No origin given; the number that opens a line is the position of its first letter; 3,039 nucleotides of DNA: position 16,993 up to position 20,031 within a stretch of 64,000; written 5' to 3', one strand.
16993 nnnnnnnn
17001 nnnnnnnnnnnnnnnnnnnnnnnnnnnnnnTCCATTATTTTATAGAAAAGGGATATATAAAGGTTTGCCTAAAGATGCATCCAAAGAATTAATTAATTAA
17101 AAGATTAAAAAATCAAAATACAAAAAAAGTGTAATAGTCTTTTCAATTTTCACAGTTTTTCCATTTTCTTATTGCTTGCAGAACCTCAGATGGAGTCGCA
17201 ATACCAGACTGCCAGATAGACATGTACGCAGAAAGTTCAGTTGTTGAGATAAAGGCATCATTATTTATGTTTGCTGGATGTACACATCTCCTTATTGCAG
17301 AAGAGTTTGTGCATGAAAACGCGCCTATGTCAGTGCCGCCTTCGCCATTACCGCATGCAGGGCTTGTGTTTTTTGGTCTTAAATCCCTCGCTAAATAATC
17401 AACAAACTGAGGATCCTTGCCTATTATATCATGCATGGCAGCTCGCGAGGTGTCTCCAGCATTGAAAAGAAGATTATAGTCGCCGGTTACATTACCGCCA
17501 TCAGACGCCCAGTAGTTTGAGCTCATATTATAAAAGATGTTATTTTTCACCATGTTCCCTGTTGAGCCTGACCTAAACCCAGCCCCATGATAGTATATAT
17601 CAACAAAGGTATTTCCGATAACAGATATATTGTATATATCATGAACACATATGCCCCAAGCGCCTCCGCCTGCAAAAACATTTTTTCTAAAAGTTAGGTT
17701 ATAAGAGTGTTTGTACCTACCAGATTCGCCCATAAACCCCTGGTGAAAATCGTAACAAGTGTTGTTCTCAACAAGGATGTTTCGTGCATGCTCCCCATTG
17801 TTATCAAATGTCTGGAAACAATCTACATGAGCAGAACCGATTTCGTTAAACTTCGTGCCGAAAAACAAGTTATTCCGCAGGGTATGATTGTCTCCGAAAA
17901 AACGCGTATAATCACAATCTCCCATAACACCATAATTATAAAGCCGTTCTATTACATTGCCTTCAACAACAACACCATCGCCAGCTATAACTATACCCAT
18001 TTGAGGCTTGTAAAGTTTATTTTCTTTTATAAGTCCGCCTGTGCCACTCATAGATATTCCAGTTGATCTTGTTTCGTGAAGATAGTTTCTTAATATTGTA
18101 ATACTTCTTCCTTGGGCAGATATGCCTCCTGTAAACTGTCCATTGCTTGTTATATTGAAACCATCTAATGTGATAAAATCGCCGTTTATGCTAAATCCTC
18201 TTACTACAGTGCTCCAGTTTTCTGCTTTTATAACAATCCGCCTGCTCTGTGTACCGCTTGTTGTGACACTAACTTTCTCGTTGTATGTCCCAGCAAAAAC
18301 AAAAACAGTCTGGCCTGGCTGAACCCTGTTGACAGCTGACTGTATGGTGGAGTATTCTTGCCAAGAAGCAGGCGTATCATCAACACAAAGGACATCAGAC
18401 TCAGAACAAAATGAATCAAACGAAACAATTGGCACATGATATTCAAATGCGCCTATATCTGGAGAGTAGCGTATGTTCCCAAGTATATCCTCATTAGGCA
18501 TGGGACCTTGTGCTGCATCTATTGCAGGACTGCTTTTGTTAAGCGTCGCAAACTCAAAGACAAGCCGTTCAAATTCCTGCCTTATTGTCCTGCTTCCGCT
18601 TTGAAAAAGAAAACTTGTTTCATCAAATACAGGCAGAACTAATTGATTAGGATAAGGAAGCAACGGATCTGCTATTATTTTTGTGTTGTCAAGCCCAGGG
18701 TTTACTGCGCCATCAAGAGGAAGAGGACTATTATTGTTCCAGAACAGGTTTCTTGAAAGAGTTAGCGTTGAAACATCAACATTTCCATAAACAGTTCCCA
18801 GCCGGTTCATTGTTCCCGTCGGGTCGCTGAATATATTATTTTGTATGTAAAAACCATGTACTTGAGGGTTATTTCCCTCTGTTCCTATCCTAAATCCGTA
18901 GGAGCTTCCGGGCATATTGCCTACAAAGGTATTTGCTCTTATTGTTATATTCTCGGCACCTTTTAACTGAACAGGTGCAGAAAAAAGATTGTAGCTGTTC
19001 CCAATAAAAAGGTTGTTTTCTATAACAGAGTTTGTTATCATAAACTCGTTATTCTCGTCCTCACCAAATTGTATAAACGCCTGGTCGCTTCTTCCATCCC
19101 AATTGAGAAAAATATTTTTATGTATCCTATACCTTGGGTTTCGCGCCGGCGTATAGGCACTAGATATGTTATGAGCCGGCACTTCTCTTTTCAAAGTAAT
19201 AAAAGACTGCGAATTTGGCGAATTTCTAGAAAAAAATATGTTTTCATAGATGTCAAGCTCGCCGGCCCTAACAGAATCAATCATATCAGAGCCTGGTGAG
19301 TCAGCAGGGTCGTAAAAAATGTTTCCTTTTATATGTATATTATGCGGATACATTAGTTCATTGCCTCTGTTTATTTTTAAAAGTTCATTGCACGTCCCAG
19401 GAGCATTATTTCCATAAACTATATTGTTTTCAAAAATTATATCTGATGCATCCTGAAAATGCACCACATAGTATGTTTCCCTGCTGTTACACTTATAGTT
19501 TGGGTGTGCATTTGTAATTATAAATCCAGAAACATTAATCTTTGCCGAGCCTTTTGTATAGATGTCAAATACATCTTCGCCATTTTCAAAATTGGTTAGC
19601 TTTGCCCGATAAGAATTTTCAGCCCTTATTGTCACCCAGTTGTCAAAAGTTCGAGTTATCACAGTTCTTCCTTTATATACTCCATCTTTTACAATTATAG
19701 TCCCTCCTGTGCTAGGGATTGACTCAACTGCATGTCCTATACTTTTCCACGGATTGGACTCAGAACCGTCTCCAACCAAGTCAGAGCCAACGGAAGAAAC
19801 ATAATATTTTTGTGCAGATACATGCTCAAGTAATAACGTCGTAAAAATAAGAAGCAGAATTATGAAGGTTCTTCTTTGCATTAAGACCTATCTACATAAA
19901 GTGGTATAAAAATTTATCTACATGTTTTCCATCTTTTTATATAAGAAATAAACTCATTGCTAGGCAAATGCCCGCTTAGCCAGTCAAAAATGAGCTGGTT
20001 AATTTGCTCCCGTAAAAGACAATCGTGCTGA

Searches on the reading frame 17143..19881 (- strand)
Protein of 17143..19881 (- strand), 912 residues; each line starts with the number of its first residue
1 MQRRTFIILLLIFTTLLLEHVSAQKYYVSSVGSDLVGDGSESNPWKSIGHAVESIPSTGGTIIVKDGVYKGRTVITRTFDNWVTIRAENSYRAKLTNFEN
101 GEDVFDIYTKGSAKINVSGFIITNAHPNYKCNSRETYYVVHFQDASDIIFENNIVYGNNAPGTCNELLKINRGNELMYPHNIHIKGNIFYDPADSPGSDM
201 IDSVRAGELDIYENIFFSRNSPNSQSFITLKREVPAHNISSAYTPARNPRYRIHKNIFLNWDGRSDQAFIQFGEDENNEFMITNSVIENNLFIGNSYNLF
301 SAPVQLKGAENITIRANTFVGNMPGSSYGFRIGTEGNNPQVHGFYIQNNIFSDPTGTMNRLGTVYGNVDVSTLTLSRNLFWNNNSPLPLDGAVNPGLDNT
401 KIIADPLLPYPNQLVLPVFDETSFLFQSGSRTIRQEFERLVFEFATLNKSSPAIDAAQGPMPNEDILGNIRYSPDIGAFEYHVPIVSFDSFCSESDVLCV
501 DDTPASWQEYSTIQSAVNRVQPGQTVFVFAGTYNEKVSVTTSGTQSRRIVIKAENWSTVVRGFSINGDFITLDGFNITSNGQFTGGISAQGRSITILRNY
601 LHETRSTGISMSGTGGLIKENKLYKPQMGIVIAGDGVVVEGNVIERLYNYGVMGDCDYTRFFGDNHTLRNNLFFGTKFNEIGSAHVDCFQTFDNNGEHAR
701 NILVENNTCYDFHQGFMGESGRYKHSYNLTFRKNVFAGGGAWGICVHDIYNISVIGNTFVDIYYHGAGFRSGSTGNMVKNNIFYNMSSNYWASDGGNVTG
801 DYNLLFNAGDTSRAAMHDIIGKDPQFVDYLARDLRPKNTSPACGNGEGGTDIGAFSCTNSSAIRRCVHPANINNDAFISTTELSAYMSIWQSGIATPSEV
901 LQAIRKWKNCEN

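Call 22: search_protein_families(library=pfam, proteins=[window:17143-19881:-], max_evalue=0.001)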
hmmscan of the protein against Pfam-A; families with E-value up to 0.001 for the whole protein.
window:17143-19881:- (912 aa): 1 family
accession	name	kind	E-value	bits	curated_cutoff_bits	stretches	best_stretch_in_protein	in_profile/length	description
PF13229.12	Beta_helix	-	4.9e-15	55.9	25.9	2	562-677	2-114/158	Right handed beta helix region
